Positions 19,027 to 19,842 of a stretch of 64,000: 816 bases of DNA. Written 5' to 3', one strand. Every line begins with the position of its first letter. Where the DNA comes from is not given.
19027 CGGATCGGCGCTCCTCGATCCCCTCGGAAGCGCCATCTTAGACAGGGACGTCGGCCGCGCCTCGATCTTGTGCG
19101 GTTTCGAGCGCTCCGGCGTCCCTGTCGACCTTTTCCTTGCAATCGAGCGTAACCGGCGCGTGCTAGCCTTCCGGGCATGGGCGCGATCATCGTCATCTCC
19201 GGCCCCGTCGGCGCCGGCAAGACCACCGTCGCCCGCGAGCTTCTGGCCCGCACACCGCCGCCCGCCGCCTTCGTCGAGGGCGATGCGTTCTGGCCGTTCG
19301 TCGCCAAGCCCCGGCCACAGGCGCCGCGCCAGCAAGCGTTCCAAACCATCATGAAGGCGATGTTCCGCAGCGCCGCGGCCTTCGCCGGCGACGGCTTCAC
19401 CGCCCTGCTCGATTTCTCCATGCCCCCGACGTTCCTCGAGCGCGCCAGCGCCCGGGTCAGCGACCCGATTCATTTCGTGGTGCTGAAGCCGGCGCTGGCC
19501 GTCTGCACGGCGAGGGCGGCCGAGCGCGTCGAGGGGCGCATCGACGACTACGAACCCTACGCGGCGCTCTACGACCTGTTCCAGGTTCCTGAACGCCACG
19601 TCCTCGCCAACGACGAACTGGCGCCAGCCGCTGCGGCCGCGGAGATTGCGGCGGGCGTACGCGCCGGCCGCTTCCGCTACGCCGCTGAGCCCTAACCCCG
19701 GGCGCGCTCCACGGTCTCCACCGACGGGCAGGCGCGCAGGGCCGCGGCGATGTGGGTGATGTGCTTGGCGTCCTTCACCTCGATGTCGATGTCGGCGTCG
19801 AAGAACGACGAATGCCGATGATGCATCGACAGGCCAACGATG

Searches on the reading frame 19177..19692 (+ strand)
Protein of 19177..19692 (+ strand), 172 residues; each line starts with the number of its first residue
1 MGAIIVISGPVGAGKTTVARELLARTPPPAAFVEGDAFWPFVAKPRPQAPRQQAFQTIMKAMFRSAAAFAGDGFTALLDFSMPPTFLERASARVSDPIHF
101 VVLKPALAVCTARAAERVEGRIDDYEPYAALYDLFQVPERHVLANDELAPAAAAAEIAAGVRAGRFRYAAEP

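Call 5: search_protein_families(library=pfam, proteins=[window:19177-19692:+], max_evalue=0.1)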
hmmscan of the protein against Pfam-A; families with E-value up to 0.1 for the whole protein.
window:19177-19692:+ (172 aa): 16 families
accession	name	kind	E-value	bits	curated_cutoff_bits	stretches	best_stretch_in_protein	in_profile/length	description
PF13671.12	AAA_33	-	6.5e-08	33.4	27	1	5-121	2-122/143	AAA domain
PF13191.12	AAA_16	-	3.6e-06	28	32.6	1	4-68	26-92/167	AAA ATPase domain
PF13401.12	AAA_22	-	0.00011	22.9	27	1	4-34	7-40/130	AAA domain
PF13238.12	AAA_18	-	0.00091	20.1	29.4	1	5-25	1-21/128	AAA domain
PF07931.18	CPT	-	0.0023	18.2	22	1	2-117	1-128/172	Chloramphenicol phosphotransferase-like protein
PF02492.25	cobW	-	0.0029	17.7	20.7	1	4-24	2-22/180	CobW/HypB/UreG, nucleotide-binding domain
PF20720.3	nSTAND3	-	0.0053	16.9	27.2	1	4-24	19-39/155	Novel STAND NTPase 3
PF13521.12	AAA_28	-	0.013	16.2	27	1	5-25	2-22/164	AAA domain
PF02367.23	TsaE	-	0.021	15.2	26.6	1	2-24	21-43/128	Threonylcarbamoyl adenosine biosynthesis protein TsaE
PF00005.33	ABC_tran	-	0.029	15.4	25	1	2-28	11-37/137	ABC transporter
PF00485.24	PRK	-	0.052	13.8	22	1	4-53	1-53/196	Phosphoribulokinase / Uridine kinase family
PF13173.12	AAA_14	-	0.054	13.9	27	1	4-33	4-35/129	AAA domain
PF01712.25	dNK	-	0.067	13.4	27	0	5-25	1-21/203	Deoxynucleoside kinase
PF07728.20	AAA_5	-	0.079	13.4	22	0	5-36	2-34/139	AAA domain (dynein-related subfamily)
PF13479.12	AAA_24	-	0.093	13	27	0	3-34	3-29/195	AAA domain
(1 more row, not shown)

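Call 6: search_protein_families(library=ncbifam, proteins=[window:19177-19692:+], max_evalue=0.1)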
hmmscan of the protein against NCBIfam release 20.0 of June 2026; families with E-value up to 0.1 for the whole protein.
window:19177-19692:+ (172 aa): 18 families
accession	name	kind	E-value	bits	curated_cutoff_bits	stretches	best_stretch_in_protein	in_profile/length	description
TIGR01313.1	therm_gnt_kin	subfamily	6.9e-05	22.7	113.75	1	5-40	1-34/164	gluconokinase, GntK/IdnK-type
NF005252.0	PRK06762.1-3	equivalog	0.00074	19.3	258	1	4-38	13-47/189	hypothetical protein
TIGR03263.1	guanyl_kin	equivalog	0.0012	18.5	160.45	1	3-26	2-25/180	guanylate kinase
TIGR03015.1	pepcterm_ATPase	hypoth_equivalog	0.0033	16.9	324.5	1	4-26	45-67/269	XrtA/PEP-CTERM system-associated ATPase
NF005115.0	PRK06547.1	equivalog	0.0072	15.7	173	1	4-26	17-39/172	hypothetical protein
NF006743.0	PRK09270.1-2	equivalog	0.0094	15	227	1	3-38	29-65/217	nucleoside/nucleotide kinase family protein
TIGR02173.1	cyt_kin_arch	equivalog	0.01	15.8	102.1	1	4-22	2-20/169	(d)CMP kinase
NF038208.1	garosamine_AAA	equivalog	0.012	15.3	170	1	4-55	2-50/167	Gar/GrdA family gentamicin resistance ATP-binding protein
TIGR03771.1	anch_rpt_ABC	equivalog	0.021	14.5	268.8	1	2-30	6-34/223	anchored repeat-type ABC transporter ATP-binding subunit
TIGR02640.1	gas_vesic_GvpN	equivalog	0.023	14.2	266.8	1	5-37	24-56/262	gas vesicle protein GvpN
NF011997.0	PRK15453.1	equivalog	0.023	14.1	362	1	4-43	7-49/290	phosphoribulokinase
NF010004.0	PRK13477.1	equivalog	0.032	12.6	524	1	3-22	286-305/514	bifunctional pantoate--beta-alanine ligase/(d)CMP kinase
TIGR00017.1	cmk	equivalog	0.033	13.9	135.55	1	2-22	2-22/217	(d)CMP kinase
NF005257.0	PRK06762.3-2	equivalog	0.036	13.8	202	1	3-34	6-37/170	hypothetical protein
TIGR00150.1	T6A_YjeE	equivalog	0.054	13.4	60.1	1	2-23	22-43/135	tRNA (adenosine(37)-N6)-threonylcarbamoyltransferase complex ATPase subunit type 1 TsaE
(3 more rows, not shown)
